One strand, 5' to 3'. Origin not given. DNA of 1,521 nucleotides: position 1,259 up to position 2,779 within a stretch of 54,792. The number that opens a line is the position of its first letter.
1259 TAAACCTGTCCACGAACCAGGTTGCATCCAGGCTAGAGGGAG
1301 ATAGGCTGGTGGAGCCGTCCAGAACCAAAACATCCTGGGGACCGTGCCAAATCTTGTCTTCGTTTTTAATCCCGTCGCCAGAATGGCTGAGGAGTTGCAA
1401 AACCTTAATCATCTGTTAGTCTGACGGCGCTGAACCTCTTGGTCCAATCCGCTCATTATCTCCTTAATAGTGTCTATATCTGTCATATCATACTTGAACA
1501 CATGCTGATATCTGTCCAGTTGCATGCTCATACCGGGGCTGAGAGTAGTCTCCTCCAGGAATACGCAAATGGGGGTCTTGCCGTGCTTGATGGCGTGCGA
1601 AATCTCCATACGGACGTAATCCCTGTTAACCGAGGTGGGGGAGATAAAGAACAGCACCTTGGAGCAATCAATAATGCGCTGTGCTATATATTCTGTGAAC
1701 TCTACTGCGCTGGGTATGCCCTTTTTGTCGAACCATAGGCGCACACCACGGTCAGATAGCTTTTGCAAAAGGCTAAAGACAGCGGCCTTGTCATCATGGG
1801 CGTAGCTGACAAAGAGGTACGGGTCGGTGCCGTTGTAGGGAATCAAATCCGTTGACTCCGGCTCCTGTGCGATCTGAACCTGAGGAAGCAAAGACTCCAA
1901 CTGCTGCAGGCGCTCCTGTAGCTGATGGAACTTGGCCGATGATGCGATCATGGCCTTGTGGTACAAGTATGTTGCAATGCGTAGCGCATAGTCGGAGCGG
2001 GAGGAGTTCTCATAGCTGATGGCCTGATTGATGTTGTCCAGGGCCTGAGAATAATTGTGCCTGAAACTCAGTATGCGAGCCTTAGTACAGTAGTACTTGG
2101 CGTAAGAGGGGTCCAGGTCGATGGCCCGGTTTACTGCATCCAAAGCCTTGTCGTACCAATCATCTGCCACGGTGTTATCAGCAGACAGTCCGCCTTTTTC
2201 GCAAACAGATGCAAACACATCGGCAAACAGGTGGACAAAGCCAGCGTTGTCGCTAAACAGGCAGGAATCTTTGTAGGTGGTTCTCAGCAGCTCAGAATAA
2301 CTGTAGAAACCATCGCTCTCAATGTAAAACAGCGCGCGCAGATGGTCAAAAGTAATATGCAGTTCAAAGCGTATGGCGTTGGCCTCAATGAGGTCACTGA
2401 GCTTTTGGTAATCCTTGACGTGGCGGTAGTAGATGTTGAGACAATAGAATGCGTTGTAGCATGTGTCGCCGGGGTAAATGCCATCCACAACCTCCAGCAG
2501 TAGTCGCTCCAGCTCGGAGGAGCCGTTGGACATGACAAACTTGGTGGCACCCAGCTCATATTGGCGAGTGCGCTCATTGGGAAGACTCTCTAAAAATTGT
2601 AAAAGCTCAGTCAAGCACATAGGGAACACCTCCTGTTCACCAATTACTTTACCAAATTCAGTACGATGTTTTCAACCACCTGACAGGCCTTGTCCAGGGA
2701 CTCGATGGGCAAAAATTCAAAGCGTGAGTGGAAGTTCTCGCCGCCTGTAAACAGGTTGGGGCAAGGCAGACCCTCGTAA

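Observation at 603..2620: Coupled TPR-TIR + PP2C-like gene pair: candidate defence/signalling system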

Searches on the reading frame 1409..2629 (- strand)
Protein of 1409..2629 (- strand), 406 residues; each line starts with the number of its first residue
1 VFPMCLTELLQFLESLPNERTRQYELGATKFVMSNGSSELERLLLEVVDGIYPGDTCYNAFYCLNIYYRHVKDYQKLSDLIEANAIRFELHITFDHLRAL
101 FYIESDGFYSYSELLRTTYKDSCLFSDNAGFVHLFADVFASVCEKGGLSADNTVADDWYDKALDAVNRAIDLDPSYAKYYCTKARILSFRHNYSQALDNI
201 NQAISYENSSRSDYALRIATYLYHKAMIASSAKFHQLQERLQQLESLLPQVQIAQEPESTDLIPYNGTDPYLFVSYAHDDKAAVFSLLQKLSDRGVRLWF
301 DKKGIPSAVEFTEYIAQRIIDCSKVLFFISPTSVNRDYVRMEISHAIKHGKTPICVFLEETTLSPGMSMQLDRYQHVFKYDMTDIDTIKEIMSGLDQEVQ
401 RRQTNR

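Call 3: search_protein_families(library=pfam, proteins=[window:1409-2629:-], max_evalue=1)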
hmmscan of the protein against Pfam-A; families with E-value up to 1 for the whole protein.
window:1409-2629:- (406 aa): 15 families
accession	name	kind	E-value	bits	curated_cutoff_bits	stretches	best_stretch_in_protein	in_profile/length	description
PF13676.11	TIR_2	-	7.2e-17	62.4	28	1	273-375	2-104/122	TIR domain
PF08937.16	ThsB_TIR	-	3.4e-05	24.6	21.2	1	273-358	1-95/100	Thoeris protein ThsB, TIR-like domain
PF12569.14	NatA_aux_su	-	0.00011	21.7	33.3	1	159-206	208-255/515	N-terminal acetyltransferase A, auxiliary subunit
PF07719.23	TPR_2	-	0.00034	20.9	27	0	159-175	17-33/34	Tetratricopeptide repeat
PF13424.12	TPR_12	-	0.00058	20.4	30.1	1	153-204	20-72/77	Tetratricopeptide repeat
PF00515.34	TPR_1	-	0.0006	20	27.8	1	159-176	17-34/34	Tetratricopeptide repeat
PF13431.12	TPR_17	-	0.00068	20.2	24.4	1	167-197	3-33/34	Tetratricopeptide repeat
PF25063.1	ARM_TT21_C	-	0.054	13.8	35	1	148-226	100-179/209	Tetratricopeptide repeat protein 21 C-terminal ARM domain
PF09321.15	DUF1978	-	0.056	13.2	25.4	1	177-253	62-135/244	Domain of unknown function (DUF1978)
PF13414.12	TPR_11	-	0.059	13.5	26.8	1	159-181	10-32/42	TPR repeat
PF13371.12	TPR_9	-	0.061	13.8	35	1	159-208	11-58/73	Tetratricopeptide repeat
PF25062.1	ARM_TT21_N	-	0.12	12.5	40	1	157-205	157-196/222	Tetratricopeptide repeat protein 21 N-terminal ARM repeat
PF05774.16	Herpes_heli_pri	-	0.18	12.5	25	1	284-341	63-117/127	Herpesvirus helicase-primase complex component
PF13181.12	TPR_8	-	0.35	11.6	25.7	0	177-207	1-31/34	Tetratricopeptide repeat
PF04212.24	MIT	-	0.63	10.6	30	0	191-217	25-53/66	MIT (microtubule interacting and transport) domain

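Call 4: search_protein_families(library=padloc, proteins=[window:1409-2629:-], max_evalue=1)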
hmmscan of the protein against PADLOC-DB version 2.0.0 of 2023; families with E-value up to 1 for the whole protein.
window:1409-2629:- (406 aa): 14 families
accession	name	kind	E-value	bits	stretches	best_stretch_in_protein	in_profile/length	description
PDLC05062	PDC-S66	-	3.4e-07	28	1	230-319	108-199/282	-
PDLC02421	Aga_TIR-PNTD1-PNTD2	-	3.7e-07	27.6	1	272-351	6-87/430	Class I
PDLC02012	SAVED5--SAVED_TIR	-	8.6e-07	26.4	1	267-348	9-93/404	-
PDLC00418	ThsB1|ThsB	-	5.2e-06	24.4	1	272-361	7-103/155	TIR-like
PDLC03957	bSEFIR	-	2.7e-05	22.1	1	260-332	37-104/412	-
PDLC02962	RT-TIR_XII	-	0.00014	18.9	1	166-347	251-424/478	single gene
PDLC02403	Aga_TIR-PNTD1-PNTD2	-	0.0002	18.5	1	287-350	21-85/443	Class I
PDLC00436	ThsB1|ThsB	-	0.00055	17.5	1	270-346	36-116/183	TIR-like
PDLC00431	ThsB1|ThsB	-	0.0019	16.6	1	312-360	53-101/162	TIR-like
PDLC00420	ThsB1|ThsB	-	0.004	14.4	1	271-348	3-84/319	TIR-like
PDLC04688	PDC-M50B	-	0.0043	15.3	1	311-356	53-98/162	-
PDLC00434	ThsB1|ThsB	-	0.0054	13.9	1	272-347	141-217/396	TIR-like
PDLC00421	ThsB1|ThsB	-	0.012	13.4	1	315-361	67-114/180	TIR-like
PDLC00433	ThsB1|ThsB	-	0.014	13.4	1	311-360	49-98/164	TIR-like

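Call 5: search_protein_families(library=ncbifam, proteins=[window:1409-2629:-], max_evalue=1)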
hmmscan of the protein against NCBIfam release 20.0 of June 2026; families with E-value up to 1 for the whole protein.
window:1409-2629:- (406 aa): 9 families
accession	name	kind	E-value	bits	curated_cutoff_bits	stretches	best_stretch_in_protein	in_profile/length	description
NF058526.1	Thoeris_type3_ThcB4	equivalog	6e-06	25.3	220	1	272-350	130-209/375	Thoeris type III anti-phage system protein ThcB4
NF042941.1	Retron_TIR_antiphage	equivalog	3.4e-05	22.8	600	1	272-348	342-419/464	TIR domain-containing anti-phage reverse transcriptase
NF047558.1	TPR_END_plus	domain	0.00016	21.5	32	1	181-212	3-34/56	TPR end-of-group domain-containing protein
TIGR02917.1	PEP_TPR_lipo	equivalog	0.00022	19.3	312.2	1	150-241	166-257/899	XrtA/PEP-CTERM system TPR-repeat protein PrsT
TIGR04510.1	mod_pep_cyc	subfamily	0.00054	18.6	400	1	153-261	408-510/814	putative peptide modification system cyclase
NF040959.1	MamA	equivalog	0.0011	18.5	200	1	157-199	153-195/204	magnetosome protein MamA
NF038257.2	exopoly_VpsP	subfamily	0.0055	16.4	125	1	158-225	49-109/213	VpsP family polysaccharide biosynthesis protein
NF041522.1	TPR_sll0314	equivalog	0.023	13.9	225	1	159-206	196-243/275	Sll0314/Alr1548 family TPR repeat-containing protein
NF007302.0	PRK09782.1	equivalog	0.023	12.7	1223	1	160-214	596-652/990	phage receptor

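Call 7: find_homologous_proteins(query=window:1409-2629:-)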
Query window:1409-2629:- (406 aa): 74 proteins with E <= 0.001 among 3540 candidates.
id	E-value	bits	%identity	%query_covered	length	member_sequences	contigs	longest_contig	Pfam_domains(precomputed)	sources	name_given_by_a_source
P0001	5.4e-270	913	100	99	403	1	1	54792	PF13676.12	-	-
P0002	2.8e-264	894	98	99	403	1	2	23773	PF13676.12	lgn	-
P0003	9.5e-212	721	79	98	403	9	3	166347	PF13676.12,PF08937.17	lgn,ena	-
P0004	6.5e-208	709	77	98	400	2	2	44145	PF12569.15,PF13676.12,PF08937.17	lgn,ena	-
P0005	1.9e-204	697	75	98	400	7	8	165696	PF12569.15,PF13676.12,PF08937.17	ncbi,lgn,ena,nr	ncbi:MAG: TIR domain-containing protein [Clostridia bacterium]|nr:TIR domain-containing protein [Clo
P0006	3.6e-149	515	59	98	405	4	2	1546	PF13676.12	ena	-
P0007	8.7e-131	455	51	97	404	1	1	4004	PF13676.12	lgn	-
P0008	5.2e-116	406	48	98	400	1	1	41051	PF13676.12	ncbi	-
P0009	2.5e-112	394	49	98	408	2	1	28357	PF13676.12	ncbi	-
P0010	1.2e-111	392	48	98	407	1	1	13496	PF13676.12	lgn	-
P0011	6.0e-111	390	48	98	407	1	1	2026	PF13676.12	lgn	-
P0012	1.0e-110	389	48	98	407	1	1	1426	PF13676.12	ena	-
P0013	3.2e-109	384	48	97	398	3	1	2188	PF12569.15,PF13676.12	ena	-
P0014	3.8e-106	374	47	98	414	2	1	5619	PF13676.12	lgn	-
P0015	1.4e-105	372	43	99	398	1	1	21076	PF12569.15,PF13676.12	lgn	-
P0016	3.3e-104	367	46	97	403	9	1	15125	PF13676.12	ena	-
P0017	7.5e-103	363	44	98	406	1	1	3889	PF13676.12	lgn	-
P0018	3.7e-102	361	46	97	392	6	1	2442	PF13676.12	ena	-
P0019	2.2e-100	355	45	98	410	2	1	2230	PF13676.12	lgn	-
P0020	4.5e-100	354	47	93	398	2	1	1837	PF01582.26,PF12569.15,PF13676.12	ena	-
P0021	7.4e-100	353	43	97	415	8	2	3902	PF12569.15,PF13676.12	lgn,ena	-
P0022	1.7e-99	352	42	99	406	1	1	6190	PF01582.26,PF13676.12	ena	-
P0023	2.8e-99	351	44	98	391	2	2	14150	PF13676.12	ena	-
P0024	2.9e-99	351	44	95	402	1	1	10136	PF13676.12,PF08937.17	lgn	-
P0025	1.7e-98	349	43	97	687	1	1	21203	PF13676.12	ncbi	-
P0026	2.2e-98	348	46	93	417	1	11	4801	PF13676.12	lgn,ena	-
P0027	3.8e-98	347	42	98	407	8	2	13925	PF13676.12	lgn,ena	-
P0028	7.9e-98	346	43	97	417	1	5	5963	PF13676.12,PF13181.13,PF07719.24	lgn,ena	-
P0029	9.4e-98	346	44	95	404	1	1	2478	PF13676.12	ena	-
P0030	1.1e-97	346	43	95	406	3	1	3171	PF12569.15,PF13676.12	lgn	-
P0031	4.2e-95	337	44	98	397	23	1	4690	PF12569.15,PF13676.12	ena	-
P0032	6.1e-94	334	41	97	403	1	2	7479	PF13676.12,PF08937.17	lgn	-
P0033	9.8e-94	333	43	98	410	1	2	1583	PF13676.12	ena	-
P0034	1.6e-93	332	44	97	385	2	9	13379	PF13676.12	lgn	-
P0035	3.5e-93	331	44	98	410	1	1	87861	PF13676.12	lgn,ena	-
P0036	2.2e-92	328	42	98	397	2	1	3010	PF12569.15,PF13676.12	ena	-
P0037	4.9e-92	327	42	93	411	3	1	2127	PF12569.15,PF13676.12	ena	-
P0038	6.0e-92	327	41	97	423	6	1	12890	PF13676.12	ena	-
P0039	3.9e-90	321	41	97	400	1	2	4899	PF13676.12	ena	-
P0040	3.6e-89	318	41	96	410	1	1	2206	PF13676.12,PF07719.24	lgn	-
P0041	5.8e-89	317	42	99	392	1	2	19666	PF13676.12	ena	-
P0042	4.4e-87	311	40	96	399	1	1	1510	PF13676.12,PF08937.17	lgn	-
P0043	1.3e-85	306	40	95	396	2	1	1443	PF13676.12,PF08937.17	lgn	-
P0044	7.2e-85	304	41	97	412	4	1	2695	PF12569.15,PF13676.12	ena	-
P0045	1.9e-83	299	40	95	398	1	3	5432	PF13676.12,PF08937.17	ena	-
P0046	2.0e-83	299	40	96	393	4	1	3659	PF13676.12,PF08937.17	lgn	-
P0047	1.4e-78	283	40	90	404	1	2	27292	PF12569.15,PF13676.12,PF07719.24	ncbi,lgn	-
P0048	6.0e-78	281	39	93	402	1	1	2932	PF12569.15,PF13676.12,PF08937.17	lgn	-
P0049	9.2e-78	280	38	96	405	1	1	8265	PF01582.26,PF12569.15,PF13676.12,PF08937.17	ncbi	-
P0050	4.7e-74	268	39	95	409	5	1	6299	PF13676.12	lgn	-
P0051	3.1e-72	262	37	95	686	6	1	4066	PF13676.12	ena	-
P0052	4.4e-72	262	37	90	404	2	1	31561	PF13676.12,PF08937.17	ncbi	-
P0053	3.2e-69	252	37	93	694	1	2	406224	PF13672.12,PF01582.26,PF13676.12,PF08937.17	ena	-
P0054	9.6e-69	251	36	96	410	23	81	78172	PF13676.12,PF08937.17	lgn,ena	-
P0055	2.4e-68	249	36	93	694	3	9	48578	PF13672.12,PF13676.12,PF08937.17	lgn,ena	-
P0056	8.5e-68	248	36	93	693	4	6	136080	PF13676.12,PF08937.17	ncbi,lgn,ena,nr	ncbi:MAG: toll/interleukin-1 receptor domain-containing protein [Bacteroidaceae bacterium]|nr:toll/i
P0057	2.0e-66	243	34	93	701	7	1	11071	PF13672.12,PF01582.26,PF13676.12,PF08937.17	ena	-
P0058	7.4e-65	238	36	93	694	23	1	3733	PF01582.26,PF13676.12,PF08937.17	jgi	-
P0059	1.9e-64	237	35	93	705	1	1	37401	PF13672.12,PF13676.12,PF08937.17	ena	-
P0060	1.8e-60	223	35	94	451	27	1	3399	PF13676.12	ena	-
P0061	2.1e-58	217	35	93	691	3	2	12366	PF13676.12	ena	-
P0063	1.0e-46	178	41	57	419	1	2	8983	-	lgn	-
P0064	1.2e-45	175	40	58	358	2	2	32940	-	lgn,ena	-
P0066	2.2e-41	161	40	59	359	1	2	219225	-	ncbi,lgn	-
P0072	3.5e-19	87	40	32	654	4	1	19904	PF13431.13,PF13414.13,PF00515.35,PF13432.13,PF13428.13,PF13676.12,PF13181.13,PF07719.24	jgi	-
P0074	3.1e-7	48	31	29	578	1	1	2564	PF13431.13,PF13414.13,PF13428.13,PF13676.12,PF13181.13,PF07719.24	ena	-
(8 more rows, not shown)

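Call 10: find_encoding_contigs(protein=P0005, flank=6000, max_places=3)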
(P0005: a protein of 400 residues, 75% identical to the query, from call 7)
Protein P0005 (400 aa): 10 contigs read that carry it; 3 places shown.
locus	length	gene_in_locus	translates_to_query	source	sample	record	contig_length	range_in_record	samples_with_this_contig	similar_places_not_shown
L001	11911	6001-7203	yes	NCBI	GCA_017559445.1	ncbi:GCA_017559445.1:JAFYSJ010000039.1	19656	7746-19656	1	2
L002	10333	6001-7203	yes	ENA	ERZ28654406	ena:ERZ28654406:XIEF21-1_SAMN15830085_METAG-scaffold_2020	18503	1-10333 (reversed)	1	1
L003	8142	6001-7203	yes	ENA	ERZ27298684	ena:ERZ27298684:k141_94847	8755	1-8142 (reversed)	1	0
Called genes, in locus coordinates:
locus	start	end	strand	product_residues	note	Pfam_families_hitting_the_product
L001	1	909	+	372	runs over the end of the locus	PF02463:SMC_N (weak), PF00005:ABC_tran, PF17912:OB_MalK, PF08402:TOBE_2 (weak), PF03459:TOBE (weak)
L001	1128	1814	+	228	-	PF02535:Zip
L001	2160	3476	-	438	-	PF00232:Glyco_hydro_1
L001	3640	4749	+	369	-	PF00800:PDT, PF01842:ACT (faint)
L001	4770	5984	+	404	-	PF05343:Peptidase_M42 (faint), PF01546:Peptidase_M20, PF07687:M20_dimer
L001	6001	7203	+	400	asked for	PF08937:ThsB_TIR (faint), PF12569:NatA_aux_su (faint), PF13676:TIR_2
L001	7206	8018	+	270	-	PF13672:PP2C_2 (weak)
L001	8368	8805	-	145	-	PF01047:MarR (weak), PF12802:MarR_2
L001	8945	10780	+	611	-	PF00501:AMP-binding, PF23562:AMP-binding_C_3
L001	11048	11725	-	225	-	-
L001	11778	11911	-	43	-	PF01610:DDE_Tnp_ISL3 (weak)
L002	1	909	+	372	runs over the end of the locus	PF02463:SMC_N (weak), PF00005:ABC_tran, PF17912:OB_MalK, PF08402:TOBE_2 (weak), PF03459:TOBE (weak)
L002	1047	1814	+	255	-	PF02535:Zip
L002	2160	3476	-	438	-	PF00232:Glyco_hydro_1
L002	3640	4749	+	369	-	PF00800:PDT, PF01842:ACT (faint)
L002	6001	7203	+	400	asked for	PF08937:ThsB_TIR (faint), PF12569:NatA_aux_su (faint), PF13676:TIR_2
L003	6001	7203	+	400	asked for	PF08937:ThsB_TIR (faint), PF12569:NatA_aux_su (faint), PF13676:TIR_2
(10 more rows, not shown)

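Call 11: find_encoding_contigs(protein=P0066, flank=6000, max_places=3)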
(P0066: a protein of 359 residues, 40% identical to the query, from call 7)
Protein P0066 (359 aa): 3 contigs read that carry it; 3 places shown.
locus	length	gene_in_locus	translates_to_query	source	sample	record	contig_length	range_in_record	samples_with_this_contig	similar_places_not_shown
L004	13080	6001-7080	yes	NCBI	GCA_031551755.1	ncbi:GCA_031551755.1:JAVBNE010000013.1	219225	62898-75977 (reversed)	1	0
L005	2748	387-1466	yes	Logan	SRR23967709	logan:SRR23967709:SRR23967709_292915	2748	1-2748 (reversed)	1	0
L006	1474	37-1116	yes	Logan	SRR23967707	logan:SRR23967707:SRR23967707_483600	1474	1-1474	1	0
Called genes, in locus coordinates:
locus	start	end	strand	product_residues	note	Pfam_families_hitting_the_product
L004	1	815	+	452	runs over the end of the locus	PF05977:MFS_3 (faint), PF07690:MFS_1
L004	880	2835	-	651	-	PF26363:Phospholipase-like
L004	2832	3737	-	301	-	PF07901:DUF1672 (weak)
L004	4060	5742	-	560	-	PF02463:SMC_N (faint), PF13175:AAA_15 (faint), PF13476:AAA_23 (weak), PF13555:AAA_29 (faint), PF00005:ABC_tran, PF13401:AAA_22 (faint), PF00005:ABC_tran, PF13304:AAA_21, +1 more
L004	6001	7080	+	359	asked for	-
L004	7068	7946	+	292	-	-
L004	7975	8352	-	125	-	-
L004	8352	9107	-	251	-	PF00106:adh_short, PF08659:KR, PF13561:adh_short_C2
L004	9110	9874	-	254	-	PF00106:adh_short, PF08659:KR, PF13561:adh_short_C2, PF23441:SDR (faint)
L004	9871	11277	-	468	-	PF00083:Sugar_tr, PF07690:MFS_1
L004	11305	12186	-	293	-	PF01522:Polysacc_deac_1, PF10096:DUF2334 (weak)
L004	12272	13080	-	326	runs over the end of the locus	PF00710:Asparaginase, PF17763:Asparaginase_C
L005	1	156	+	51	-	?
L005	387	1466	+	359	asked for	-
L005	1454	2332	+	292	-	-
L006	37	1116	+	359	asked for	-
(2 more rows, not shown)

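Call 12: find_encoding_contigs(protein=P0054, flank=6000, max_places=5)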
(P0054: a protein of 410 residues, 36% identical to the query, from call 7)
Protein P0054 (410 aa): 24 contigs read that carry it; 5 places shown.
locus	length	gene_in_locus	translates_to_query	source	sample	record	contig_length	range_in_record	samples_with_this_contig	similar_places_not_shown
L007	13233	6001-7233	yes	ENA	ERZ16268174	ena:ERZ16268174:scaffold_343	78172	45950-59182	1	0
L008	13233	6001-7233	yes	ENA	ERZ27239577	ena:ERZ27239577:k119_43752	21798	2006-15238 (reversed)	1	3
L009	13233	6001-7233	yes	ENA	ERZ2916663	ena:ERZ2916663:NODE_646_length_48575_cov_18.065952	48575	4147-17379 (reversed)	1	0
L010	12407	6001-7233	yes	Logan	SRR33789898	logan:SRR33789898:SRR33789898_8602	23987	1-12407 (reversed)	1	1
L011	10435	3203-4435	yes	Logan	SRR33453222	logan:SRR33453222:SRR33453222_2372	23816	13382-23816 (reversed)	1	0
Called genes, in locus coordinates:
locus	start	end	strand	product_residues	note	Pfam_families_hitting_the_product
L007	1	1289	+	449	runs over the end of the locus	PF03600:CitMHS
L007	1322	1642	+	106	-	-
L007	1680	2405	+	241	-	-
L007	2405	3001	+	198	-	PF00574:CLP_protease, PF25145:NfeD1b_N (faint)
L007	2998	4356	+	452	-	PF02534:T4SS-DNA_transf, PF10412:TrwB_AAD_bind (weak), PF12696:TraG-D_C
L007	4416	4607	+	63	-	-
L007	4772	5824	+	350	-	-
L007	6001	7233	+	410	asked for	PF08937:ThsB_TIR (weak), PF13676:TIR_2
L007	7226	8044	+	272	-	-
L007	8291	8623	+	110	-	-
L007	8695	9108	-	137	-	PF00692:dUTPase, PF22769:DCD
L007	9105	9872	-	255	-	PF02511:Thy1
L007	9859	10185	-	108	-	-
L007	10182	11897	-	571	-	PF03432:Relaxase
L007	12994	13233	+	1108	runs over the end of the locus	PF03118:RNA_pol_A_CTD, PF04545:Sigma70_r4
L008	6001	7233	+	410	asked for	PF08937:ThsB_TIR (weak), PF13676:TIR_2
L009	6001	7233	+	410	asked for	PF08937:ThsB_TIR (weak), PF13676:TIR_2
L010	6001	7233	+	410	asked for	PF08937:ThsB_TIR (weak), PF13676:TIR_2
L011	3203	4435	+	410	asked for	PF08937:ThsB_TIR (weak), PF13676:TIR_2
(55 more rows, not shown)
